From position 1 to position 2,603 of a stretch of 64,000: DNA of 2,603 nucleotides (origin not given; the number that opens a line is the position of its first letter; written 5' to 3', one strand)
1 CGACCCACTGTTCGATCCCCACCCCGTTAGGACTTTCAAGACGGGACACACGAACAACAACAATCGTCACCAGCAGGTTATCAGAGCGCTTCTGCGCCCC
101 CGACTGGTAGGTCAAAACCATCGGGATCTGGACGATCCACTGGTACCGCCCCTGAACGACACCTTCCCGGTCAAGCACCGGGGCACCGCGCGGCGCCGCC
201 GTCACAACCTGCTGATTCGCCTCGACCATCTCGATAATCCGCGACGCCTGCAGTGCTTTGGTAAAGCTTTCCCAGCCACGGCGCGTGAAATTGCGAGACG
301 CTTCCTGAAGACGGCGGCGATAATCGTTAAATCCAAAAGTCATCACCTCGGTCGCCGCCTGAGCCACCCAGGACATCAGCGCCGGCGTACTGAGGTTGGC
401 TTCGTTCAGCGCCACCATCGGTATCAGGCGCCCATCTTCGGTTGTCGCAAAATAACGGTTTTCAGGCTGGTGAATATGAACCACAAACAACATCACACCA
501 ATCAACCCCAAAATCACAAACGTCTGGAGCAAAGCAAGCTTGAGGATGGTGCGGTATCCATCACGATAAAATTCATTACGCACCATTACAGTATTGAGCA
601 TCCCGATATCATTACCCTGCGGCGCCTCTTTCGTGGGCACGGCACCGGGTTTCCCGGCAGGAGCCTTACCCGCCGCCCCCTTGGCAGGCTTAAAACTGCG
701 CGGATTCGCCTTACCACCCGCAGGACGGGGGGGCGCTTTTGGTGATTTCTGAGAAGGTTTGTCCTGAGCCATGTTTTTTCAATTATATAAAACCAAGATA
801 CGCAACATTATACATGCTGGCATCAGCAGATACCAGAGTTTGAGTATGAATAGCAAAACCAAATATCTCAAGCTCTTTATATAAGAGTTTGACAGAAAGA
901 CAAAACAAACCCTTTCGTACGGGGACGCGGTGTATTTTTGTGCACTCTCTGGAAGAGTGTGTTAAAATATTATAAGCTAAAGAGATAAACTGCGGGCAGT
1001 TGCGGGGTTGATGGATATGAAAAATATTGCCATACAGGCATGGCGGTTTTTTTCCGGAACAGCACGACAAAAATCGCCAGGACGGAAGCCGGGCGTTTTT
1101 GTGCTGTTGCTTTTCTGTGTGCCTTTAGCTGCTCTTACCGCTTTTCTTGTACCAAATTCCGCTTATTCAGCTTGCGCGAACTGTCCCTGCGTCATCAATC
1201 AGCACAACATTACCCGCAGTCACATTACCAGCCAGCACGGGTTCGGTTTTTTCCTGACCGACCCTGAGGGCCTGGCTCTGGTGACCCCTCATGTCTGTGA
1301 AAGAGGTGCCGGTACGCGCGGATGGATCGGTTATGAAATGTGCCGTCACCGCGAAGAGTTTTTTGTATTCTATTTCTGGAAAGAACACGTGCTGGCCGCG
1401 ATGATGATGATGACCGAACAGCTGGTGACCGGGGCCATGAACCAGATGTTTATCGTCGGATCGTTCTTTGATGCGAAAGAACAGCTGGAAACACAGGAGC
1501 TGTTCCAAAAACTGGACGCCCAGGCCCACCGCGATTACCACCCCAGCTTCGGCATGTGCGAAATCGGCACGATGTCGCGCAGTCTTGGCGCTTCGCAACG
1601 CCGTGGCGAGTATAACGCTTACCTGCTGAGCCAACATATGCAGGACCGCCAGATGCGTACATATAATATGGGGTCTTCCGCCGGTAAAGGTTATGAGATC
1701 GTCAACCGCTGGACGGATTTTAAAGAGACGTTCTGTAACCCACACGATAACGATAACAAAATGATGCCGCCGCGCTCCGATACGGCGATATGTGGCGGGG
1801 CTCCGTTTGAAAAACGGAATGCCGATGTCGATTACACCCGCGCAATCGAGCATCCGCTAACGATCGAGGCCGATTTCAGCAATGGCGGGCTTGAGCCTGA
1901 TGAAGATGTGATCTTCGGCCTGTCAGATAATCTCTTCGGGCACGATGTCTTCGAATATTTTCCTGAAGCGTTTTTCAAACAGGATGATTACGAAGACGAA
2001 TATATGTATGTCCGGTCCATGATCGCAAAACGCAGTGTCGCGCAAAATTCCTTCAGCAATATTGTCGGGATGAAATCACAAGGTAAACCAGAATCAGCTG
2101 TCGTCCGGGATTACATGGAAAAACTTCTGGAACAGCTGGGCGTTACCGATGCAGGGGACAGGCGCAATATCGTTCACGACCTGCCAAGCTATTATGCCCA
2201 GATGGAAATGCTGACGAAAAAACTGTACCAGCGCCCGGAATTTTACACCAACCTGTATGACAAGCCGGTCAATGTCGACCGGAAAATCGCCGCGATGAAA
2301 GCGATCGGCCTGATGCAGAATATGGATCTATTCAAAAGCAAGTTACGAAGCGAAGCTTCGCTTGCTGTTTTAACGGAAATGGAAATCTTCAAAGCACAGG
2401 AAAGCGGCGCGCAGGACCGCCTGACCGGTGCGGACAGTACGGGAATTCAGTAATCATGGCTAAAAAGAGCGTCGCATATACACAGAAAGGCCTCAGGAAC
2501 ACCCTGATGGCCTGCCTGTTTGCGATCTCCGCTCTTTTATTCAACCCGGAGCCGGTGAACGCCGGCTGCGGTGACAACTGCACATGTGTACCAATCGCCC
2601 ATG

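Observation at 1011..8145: Five tandem, translationally coupled paralogs of an unnamed secreted protein family, wedged between Dot/Icm operons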

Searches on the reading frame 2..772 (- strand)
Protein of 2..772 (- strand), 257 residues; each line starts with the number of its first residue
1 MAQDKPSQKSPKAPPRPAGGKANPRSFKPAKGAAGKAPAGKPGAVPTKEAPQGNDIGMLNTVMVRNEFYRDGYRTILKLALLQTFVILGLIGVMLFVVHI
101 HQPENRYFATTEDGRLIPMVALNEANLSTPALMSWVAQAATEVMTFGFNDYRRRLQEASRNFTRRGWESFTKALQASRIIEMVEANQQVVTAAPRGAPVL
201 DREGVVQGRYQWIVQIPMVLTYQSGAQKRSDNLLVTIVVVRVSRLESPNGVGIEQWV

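Call 22: search_protein_families(library=pfam, proteins=[window:2-772:-], max_evalue=0.01)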
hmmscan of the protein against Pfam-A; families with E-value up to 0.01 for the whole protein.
window:2-772:- (257 aa): 1 family
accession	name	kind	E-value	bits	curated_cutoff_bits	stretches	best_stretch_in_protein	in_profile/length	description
PF11393.14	T4BSS_DotI_IcmL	-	9.3e-66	221.1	27.7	1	81-257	1-177/180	Type-IV b secretion system, inner-membrane complex component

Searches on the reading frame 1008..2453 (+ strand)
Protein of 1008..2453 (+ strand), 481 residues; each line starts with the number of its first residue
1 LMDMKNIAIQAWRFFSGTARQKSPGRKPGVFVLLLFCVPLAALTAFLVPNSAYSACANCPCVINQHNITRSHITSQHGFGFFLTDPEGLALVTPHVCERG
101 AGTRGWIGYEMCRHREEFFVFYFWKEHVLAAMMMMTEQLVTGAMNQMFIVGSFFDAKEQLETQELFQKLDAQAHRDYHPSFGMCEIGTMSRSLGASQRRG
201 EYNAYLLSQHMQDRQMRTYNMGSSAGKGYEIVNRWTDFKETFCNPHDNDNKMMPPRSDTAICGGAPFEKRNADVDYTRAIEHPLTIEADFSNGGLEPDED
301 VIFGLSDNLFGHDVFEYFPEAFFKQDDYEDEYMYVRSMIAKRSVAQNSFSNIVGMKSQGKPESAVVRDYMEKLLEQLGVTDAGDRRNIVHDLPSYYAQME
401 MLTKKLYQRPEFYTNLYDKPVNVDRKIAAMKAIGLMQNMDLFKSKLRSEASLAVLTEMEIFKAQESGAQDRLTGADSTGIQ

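Call 3: search_protein_families(library=pfam, proteins=[window:1008-2453:+], max_evalue=0.1)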
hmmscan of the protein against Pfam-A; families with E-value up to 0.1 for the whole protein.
window:1008-2453:+ (481 aa): 0 families

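Call 4: search_protein_families(library=ncbifam, proteins=[window:1008-2453:+], max_evalue=0.1)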
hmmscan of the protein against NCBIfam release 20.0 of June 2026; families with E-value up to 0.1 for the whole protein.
window:1008-2453:+ (481 aa): 0 families

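Call 7: find_homologous_proteins(query=A1, max_evalue=0.001)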
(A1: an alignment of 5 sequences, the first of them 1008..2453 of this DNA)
Query A1 (5 sequences) (481 aa, profile of the alignment): 1338 proteins with E <= 0.001 among 8000 candidates; the best 120 are listed.
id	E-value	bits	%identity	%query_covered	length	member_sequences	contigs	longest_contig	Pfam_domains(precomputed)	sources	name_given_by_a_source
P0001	8.7e-220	748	41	90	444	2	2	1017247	-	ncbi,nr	ncbi:MAG: hypothetical protein H6867_02025 [Rhodospirillales bacterium]|nr:hypothetical protein [Rho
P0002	6.3e-205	699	100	99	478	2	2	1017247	-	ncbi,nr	ncbi:MAG: hypothetical protein H6867_02015 [Rhodospirillales bacterium]|nr:hypothetical protein [Rho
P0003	5.5e-198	677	36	86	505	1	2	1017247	-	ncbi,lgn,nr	ncbi:MAG: hypothetical protein H6867_02030 [Rhodospirillales bacterium]|nr:hypothetical protein [Rho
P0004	1.8e-185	635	40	72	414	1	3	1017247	-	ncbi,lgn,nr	ncbi:MAG: hypothetical protein H6867_02035 [Rhodospirillales bacterium]|nr:hypothetical protein [Rho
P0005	5.8e-174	597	75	99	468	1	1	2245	-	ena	-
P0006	2.4e-173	595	39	87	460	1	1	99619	-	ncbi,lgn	-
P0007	5.3e-173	594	39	92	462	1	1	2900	-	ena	-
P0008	4.2e-171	588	37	94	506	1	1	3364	-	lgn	-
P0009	2.6e-169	582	41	94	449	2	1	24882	-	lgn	-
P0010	5.3e-167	574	62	95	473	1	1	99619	-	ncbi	-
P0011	1.7e-165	569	39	91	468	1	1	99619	-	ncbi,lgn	-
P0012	4.9e-165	568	37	95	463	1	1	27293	-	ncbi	-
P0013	2.1e-163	563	58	99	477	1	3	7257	-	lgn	-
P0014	3.0e-163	562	44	73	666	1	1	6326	-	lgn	-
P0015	3.7e-162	558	62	89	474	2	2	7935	-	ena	-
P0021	1.1e-159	550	45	73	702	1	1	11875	-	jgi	-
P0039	3.0e-152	526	42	87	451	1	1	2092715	-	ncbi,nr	ncbi:MAG: hypothetical protein H6868_04210 [Rhodospirillales bacterium]|nr:hypothetical protein [Rho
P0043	1.7e-150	520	41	75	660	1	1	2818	-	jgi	-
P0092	1.6e-143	497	46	75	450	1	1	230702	-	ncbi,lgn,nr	ncbi:MAG: hypothetical protein DHS20C02_14950 [Micavibrio sp.]|nr:MAG: hypothetical protein DHS20C02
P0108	1.4e-141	491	38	93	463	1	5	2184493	-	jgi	jgi:hypothetical protein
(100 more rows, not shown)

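Call 14: find_encoding_contigs(protein=P0039, flank=10000, max_places=2)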
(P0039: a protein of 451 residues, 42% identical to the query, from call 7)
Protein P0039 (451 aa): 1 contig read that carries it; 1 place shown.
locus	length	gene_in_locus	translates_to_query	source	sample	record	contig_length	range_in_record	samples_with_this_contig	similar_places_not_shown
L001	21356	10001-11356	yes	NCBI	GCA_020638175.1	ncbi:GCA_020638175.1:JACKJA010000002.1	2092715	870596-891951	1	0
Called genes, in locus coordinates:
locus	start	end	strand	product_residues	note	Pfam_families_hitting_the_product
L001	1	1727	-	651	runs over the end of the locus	PF00512:HisKA, PF02518:HATPase_c, PF00072:Response_reg, PF01627:Hpt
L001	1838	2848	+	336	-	PF01118:Semialdhyde_dh, PF02774:Semialdhyde_dhC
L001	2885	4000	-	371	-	-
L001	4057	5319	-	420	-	PF03743:TrbI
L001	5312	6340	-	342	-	PF12293:T4BSS_DotH_IcmK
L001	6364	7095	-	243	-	PF11393:T4BSS_DotI_IcmL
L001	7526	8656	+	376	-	-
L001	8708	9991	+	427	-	-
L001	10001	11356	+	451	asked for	-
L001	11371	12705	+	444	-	-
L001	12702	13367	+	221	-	-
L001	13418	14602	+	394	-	-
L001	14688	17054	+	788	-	PF00460:Flg_bb_rod (weak), PF22638:FlgK_D1, PF06429:Flg_bbr_C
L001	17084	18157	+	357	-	-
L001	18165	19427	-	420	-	PF10671:TcpQ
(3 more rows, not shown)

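Call 15: find_encoding_contigs(protein=P0092, flank=10000, max_places=2)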
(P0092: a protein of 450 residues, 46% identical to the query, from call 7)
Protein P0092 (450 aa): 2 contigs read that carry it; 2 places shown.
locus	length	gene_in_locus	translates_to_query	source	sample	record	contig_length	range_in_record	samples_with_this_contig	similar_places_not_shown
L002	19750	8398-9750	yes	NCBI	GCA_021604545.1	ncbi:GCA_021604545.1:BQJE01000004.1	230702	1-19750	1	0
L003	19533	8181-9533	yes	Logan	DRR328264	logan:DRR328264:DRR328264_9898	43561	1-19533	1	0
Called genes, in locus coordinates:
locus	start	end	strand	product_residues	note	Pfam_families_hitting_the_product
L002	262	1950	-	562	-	-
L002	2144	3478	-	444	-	-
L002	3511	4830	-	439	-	-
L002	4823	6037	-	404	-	PF12293:T4BSS_DotH_IcmK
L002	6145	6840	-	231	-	PF11393:T4BSS_DotI_IcmL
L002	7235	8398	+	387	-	-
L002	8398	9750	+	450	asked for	-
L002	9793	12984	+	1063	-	-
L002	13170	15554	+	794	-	PF00460:Flg_bb_rod, PF22638:FlgK_D1, PF06429:Flg_bbr_C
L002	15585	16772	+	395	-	PF00700:Flagellin_C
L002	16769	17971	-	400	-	PF10671:TcpQ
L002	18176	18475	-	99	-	PF28014:IcmT_2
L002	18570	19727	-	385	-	PF00437:T2SSE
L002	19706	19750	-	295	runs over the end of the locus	PF16932:T4SS_TraI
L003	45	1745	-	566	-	-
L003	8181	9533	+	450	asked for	-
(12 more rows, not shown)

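Call 16: find_encoding_contigs(protein=P0108, flank=10000, max_places=2)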
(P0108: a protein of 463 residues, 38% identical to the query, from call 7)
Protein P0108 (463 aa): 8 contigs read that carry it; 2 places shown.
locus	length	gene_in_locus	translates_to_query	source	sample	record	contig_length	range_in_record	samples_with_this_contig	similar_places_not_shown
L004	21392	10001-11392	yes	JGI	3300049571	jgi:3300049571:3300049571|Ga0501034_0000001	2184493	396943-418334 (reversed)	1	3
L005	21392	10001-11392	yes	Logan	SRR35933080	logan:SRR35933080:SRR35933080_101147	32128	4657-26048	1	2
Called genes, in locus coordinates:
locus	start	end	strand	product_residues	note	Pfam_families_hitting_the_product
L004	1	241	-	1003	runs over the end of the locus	-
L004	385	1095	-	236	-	-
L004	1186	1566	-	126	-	-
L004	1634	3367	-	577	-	-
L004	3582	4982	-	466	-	-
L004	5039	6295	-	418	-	PF03743:TrbI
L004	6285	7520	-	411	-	PF12293:T4BSS_DotH_IcmK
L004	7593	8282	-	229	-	PF11393:T4BSS_DotI_IcmL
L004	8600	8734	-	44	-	-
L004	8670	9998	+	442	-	-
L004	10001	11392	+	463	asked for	-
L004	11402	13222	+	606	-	-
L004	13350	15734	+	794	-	PF00460:Flg_bb_rod (weak), PF22638:FlgK_D1, PF06429:Flg_bbr_C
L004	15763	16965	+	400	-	PF00669:Flagellin_N (weak), PF25846:YmzB (faint), PF00700:Flagellin_C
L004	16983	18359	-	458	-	PF10671:TcpQ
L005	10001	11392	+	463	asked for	-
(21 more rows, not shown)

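Call 17: search_solved_structures(query=A1, max_evalue=10, show_alignments=2)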
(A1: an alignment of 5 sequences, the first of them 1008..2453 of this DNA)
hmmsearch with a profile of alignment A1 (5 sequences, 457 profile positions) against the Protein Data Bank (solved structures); distinct sequences matched with E-value up to 10: 0.

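Call 34: search_protein_families(library=pfam, proteins=[P0043, P0014, P0021], max_evalue=0.01)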
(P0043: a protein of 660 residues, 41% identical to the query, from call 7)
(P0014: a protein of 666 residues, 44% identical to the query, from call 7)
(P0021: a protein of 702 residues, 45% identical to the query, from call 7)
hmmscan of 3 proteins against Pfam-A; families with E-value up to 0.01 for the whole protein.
P0043 (660 aa): 0 families

P0014 (666 aa): 0 families

P0021 (702 aa): 0 families

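Call 51: find_encoding_contigs(protein=P0002, flank=10000, max_places=2)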
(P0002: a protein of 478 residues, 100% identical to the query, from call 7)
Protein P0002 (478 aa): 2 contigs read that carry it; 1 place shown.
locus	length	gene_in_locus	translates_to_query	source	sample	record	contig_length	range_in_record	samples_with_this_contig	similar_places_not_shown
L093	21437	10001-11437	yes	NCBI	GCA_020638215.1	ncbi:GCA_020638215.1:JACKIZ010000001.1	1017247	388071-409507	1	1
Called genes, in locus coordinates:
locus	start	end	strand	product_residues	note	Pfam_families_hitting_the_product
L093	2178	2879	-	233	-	-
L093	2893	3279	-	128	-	-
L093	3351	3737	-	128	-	-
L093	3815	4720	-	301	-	-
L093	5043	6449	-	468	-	-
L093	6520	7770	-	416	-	PF03743:TrbI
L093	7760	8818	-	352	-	PF12293:T4BSS_DotH_IcmK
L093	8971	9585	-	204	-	PF11393:T4BSS_DotI_IcmL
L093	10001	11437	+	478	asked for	-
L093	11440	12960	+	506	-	-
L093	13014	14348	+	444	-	-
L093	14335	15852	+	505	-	-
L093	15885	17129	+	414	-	-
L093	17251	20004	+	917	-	PF00460:Flg_bb_rod (weak), PF22638:FlgK_D1, PF06429:Flg_bbr_C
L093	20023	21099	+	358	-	PF00669:Flagellin_N (weak), PF00700:Flagellin_C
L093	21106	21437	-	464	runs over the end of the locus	PF10671:TcpQ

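Call 56: search_protein_families(library=ncbifam, proteins=[L093:5043-6449:-, L093:3815-4720:-, L093:3351-3737:-, L093:2893-3279:-, L093:2178-2879:-, L093:3-2051:-], max_evalue=0.01)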
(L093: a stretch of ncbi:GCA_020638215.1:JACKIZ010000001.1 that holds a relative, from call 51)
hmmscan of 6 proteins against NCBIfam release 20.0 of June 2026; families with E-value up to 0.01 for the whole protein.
L093:5043-6449:- (468 aa): 2 families
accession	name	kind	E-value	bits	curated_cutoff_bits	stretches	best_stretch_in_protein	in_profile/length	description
NF033885.1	conj_TraP_IncI1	equivalog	0.00076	19.3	135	1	333-451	99-203/217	conjugal transfer protein TraP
NF038218.1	IcmG_DotF_IVB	equivalog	0.0055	16.4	200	0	338-461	135-255/266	type IVB secretion system protein IcmG/DotF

L093:3815-4720:- (301 aa): 1 family
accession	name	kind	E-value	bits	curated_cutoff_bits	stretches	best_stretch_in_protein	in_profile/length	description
NF033883.1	conj_TraQ_IncI1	equivalog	5.5e-09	36.1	80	1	124-293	4-174/175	conjugal transfer protein TraQ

L093:3351-3737:- (128 aa): 0 families

L093:2893-3279:- (128 aa): 0 families

L093:2178-2879:- (233 aa): 3 families
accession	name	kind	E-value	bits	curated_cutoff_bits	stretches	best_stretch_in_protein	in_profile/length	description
NF038221.1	IcmJ_DotN_IVB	equivalog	3e-28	98.8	100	1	27-185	25-186/205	type IVB secretion system protein IcmJDotN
NF040563.1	guided_IscB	equivalog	1.4e-06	27.6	175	1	27-106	175-254/314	RNA-guided endonuclease IscB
NF041791.1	anti-phage_ZorE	equivalog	0.0061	15.5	600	1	33-84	194-248/358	type II Zorya anti-phage system protein ZorE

L093:3-2051:- (683 aa): 0 families

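Call 78: find_homologous_proteins(query=L093:3-2051:-, max_evalue=1e-50)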
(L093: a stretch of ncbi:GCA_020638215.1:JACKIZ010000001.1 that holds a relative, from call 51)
Query L093:3-2051:- (683 aa): 1374 proteins with E <= 1e-50 among 8000 candidates; the best 120 are listed.
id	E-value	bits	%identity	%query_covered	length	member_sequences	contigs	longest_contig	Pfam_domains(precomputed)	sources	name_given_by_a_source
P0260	0.0e+0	1578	100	99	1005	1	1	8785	-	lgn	-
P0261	0.0e+0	1402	87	99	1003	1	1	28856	-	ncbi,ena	-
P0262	0.0e+0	1381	85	99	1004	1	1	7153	-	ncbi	-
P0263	0.0e+0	1380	85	99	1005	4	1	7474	-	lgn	-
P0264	0.0e+0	1356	82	99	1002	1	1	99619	-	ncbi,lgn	-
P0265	0.0e+0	1342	83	99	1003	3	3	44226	-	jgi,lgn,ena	-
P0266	0.0e+0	1320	80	99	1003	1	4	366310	-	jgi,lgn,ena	jgi:intracellular multiplication protein IcmB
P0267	0.0e+0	1312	80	99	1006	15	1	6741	-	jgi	-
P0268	0.0e+0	1265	76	99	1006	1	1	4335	-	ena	-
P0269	0.0e+0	1265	78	99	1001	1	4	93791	-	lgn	-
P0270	0.0e+0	1264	77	99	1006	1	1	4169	-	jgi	-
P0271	0.0e+0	1260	77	99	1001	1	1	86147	-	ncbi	-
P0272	0.0e+0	1260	77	99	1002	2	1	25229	-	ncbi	-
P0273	0.0e+0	1258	78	99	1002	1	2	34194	-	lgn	-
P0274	0.0e+0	1257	76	99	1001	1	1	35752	-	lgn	-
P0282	0.0e+0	1237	75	99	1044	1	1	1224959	-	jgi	jgi:intracellular multiplication protein IcmB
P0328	0.0e+0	1191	72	99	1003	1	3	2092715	-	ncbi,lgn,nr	ncbi:MAG: type IV secretion protein IcmB [Rhodospirillales bacterium]|nr:type IV secretion protein I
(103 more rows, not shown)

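Call 79: find_encoding_contigs(protein=P0328, flank=10000, max_places=1)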
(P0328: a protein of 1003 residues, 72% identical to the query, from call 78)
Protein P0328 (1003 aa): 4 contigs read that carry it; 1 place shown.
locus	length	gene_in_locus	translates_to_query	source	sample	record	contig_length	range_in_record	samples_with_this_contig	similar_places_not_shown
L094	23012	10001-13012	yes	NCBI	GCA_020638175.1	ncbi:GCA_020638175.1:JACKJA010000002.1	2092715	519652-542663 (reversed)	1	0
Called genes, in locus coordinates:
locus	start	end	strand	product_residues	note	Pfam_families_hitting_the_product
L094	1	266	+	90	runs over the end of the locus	PF01084:Ribosomal_S18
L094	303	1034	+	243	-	PF01281:Ribosomal_L9_N, PF03948:Ribosomal_L9_C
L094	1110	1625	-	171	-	-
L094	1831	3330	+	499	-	PF00772:DnaB, PF13481:AAA_25, PF03796:DnaB_C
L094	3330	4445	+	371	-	PF01168:Ala_racemase_N, PF00842:Ala_racemase_C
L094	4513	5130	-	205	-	-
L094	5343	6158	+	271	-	PF02405:MlaE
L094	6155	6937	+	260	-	PF00005:ABC_tran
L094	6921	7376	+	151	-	PF00293:NUDIX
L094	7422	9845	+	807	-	PF00912:Transgly, PF17092:PCB_OB, PF00905:Transpeptidase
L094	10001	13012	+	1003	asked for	-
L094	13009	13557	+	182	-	-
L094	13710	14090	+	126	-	-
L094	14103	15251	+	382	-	-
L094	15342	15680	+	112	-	PF00543:P-II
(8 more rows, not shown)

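Call 80: find_encoding_contigs(protein=P0282, flank=10000, max_places=1)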
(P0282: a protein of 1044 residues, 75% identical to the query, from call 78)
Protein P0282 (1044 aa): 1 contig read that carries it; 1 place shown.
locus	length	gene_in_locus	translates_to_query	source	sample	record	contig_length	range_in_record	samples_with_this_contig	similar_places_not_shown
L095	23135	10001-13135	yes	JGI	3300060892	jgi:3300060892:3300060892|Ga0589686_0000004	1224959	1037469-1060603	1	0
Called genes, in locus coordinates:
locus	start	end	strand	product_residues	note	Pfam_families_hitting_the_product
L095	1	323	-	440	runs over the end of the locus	-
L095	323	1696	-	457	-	-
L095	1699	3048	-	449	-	-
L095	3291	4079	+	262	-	PF11393:T4BSS_DotI_IcmL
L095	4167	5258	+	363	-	PF12293:T4BSS_DotH_IcmK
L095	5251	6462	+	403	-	PF03743:TrbI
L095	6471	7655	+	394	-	-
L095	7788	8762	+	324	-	-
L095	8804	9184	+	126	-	-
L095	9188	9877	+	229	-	-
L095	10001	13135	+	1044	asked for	-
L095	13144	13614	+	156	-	-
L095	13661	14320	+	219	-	PF02834:LigT_PEase (faint), PF13563:2_5_RNA_ligase2 (faint)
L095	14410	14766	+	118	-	-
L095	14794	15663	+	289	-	-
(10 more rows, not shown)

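Call 98: search_protein_families(library=padloc, proteins=[window:1017-2453:+], max_evalue=0.01)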
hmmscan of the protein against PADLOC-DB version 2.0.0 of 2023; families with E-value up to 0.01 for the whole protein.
window:1017-2453:+ (478 aa): 0 families

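Call 102: search_solved_structures(query=L093:7760-8818:-, max_evalue=0.001)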
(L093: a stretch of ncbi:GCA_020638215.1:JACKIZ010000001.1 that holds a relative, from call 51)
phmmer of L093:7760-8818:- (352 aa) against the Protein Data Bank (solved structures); distinct sequences matched with E-value up to 0.001: 1.
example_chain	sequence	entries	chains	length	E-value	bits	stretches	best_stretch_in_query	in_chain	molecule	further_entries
6x62_DH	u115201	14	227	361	5.5e-52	180.3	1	31-341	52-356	Type IV secretion protein IcmK | IcmK (DotH)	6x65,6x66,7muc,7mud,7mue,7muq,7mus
